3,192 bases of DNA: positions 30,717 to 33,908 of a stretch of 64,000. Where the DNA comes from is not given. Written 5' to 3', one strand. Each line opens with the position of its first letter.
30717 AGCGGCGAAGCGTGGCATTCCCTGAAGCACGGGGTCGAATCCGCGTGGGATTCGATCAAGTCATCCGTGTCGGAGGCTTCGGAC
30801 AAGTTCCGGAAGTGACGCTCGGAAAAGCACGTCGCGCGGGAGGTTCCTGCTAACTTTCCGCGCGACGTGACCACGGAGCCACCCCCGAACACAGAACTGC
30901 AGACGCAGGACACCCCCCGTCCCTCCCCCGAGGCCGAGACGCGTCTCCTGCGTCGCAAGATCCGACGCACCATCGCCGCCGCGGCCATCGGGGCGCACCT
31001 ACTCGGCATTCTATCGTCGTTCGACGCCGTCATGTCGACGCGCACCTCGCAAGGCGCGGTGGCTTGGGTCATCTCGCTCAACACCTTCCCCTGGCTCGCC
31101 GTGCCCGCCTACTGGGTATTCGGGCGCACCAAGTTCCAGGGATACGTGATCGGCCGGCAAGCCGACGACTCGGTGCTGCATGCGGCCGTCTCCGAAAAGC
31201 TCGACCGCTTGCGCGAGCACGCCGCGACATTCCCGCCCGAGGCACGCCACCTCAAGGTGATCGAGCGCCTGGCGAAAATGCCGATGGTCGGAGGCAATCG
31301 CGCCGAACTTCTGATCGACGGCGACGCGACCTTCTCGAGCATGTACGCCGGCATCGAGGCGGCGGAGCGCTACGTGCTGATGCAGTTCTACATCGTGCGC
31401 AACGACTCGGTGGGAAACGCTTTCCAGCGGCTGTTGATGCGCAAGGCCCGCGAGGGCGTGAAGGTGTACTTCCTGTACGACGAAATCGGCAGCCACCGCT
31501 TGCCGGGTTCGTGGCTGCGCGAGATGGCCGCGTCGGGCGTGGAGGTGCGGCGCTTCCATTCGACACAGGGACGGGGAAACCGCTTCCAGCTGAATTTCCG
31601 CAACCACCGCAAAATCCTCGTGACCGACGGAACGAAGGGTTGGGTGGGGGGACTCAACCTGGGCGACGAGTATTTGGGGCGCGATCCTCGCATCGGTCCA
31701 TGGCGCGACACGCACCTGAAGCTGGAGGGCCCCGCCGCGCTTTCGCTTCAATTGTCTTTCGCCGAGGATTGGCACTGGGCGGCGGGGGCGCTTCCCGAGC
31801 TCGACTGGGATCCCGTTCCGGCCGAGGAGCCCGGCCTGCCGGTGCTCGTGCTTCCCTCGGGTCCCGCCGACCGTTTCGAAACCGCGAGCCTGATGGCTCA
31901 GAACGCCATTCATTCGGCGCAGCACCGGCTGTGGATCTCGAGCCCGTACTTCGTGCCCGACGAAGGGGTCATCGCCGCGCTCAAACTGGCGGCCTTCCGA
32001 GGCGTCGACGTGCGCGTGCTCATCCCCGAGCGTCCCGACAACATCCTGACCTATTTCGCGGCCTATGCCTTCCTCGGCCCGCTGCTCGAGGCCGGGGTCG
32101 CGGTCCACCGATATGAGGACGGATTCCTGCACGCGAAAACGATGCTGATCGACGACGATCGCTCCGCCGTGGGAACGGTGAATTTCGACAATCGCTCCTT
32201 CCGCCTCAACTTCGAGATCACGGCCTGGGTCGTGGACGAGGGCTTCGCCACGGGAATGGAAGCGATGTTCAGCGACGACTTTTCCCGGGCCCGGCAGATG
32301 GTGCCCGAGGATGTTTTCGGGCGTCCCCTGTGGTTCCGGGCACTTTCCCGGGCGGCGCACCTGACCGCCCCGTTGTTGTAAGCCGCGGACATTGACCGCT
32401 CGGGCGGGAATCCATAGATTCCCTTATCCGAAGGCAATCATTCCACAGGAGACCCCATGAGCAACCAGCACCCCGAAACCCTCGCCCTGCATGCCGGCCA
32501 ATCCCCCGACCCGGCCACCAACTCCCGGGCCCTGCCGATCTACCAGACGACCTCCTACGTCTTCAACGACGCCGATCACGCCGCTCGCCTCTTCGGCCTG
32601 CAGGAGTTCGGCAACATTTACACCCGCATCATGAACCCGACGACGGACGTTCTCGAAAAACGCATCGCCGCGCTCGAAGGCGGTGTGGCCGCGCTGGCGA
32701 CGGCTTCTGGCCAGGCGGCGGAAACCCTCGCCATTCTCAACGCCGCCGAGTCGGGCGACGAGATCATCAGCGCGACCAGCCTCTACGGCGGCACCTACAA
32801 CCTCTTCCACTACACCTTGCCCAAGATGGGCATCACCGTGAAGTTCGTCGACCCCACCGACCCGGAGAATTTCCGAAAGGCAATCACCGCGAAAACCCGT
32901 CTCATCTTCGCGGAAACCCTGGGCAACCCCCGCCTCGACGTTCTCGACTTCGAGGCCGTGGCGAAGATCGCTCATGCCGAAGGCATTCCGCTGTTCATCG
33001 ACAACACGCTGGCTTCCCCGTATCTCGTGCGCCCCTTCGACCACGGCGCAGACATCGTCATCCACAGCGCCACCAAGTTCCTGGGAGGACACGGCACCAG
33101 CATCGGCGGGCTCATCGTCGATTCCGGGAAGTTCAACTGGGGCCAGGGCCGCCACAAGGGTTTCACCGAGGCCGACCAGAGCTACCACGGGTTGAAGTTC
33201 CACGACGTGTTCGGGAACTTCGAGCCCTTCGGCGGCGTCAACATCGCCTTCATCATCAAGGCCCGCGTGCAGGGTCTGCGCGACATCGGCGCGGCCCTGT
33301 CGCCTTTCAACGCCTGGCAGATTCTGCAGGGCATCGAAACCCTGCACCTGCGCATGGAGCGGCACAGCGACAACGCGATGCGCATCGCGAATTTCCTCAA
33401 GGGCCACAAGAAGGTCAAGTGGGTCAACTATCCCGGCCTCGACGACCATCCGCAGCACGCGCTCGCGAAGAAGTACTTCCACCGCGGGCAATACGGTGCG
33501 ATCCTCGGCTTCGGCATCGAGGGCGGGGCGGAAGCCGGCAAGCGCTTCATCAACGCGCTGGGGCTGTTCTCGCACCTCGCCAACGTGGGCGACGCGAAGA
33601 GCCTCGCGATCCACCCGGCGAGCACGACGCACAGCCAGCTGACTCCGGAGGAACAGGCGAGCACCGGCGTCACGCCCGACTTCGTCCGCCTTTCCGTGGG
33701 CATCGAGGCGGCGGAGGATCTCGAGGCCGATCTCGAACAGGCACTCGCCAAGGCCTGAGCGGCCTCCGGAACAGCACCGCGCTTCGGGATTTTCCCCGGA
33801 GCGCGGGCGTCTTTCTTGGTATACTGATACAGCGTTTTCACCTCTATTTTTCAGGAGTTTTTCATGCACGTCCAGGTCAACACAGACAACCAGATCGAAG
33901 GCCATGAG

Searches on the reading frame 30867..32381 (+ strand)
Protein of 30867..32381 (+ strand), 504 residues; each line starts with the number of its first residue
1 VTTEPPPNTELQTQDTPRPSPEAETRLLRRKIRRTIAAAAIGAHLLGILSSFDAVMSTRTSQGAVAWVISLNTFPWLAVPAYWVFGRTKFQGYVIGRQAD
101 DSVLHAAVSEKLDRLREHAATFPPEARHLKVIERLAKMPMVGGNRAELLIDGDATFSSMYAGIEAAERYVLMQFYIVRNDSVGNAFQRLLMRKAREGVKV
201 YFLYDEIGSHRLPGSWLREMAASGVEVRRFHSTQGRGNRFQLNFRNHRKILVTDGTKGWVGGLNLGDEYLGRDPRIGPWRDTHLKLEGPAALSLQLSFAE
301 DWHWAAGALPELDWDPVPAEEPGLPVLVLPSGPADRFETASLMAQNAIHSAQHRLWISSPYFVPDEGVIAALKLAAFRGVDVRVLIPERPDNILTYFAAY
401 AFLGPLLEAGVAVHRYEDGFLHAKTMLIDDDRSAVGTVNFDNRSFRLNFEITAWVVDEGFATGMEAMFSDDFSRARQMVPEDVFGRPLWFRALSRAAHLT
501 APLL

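Call 16: search_protein_families(library=pfam, proteins=[window:30867-32381:+], max_evalue=0.001)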
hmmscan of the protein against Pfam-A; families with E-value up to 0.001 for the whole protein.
window:30867-32381:+ (504 aa): 3 families
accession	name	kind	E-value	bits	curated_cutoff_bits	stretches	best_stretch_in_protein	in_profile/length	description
PF13091.12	PLDc_2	-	3.9e-37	127.5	27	2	346-470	3-130/132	PLD-like domain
PF00614.28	PLDc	-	1e-13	51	21.9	2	418-444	2-28/28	Phospholipase D Active site motif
PF13396.11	PLDc_N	-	0.00016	22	23.3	1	48-87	4-42/42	Phospholipase_D-nuclease N-terminal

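Call 65: search_protein_families(library=ncbifam, proteins=[window:30867-32378:+], max_evalue=0.000001)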
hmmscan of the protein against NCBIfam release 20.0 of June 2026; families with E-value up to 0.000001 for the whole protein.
window:30867-32378:+ (504 aa): 4 families
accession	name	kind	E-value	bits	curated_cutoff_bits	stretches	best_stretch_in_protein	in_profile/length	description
TIGR04265.1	bac_cardiolipin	equivalog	6.2e-117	391.5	290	1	42-504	9-483/483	cardiolipin synthase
NF009107.0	PRK12452.1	equivalog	2e-94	317.2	787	1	51-504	45-509/509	cardiolipin synthase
NF008427.0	PRK11263.1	equivalog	2.5e-52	178.3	281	1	138-493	3-361/409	cardiolipin synthase ClsB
NF038319.1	DISARM_DrmC_I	equivalog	3.4e-14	53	133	1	342-468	97-231/236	DISARM system phospholipase D-like protein DrmC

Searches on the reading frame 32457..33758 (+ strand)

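Call 16: search_protein_families(library=pfam, proteins=[window:32457-33758:+], max_evalue=0.001)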
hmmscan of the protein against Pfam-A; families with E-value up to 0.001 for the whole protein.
window:32457-33758:+ (433 aa): 4 families
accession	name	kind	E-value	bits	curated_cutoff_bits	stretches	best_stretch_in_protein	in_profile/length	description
PF01053.26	Cys_Met_Meta_PP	-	2.3e-143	477.8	27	1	7-430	1-380/381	Cys/Met metabolism PLP-dependent enzyme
PF01041.23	DegT_DnrJ_EryC1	-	4.5e-08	33.1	19.8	1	59-183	22-146/360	DegT/DnrJ/EryC1/StrS aminotransferase family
PF01212.27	Beta_elim_lyase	-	7.3e-06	25.9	27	1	60-315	31-266/288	Beta-eliminating lyase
PF00266.25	Aminotran_5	-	0.0004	19.9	21.5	1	97-216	85-210/371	Aminotransferase class-V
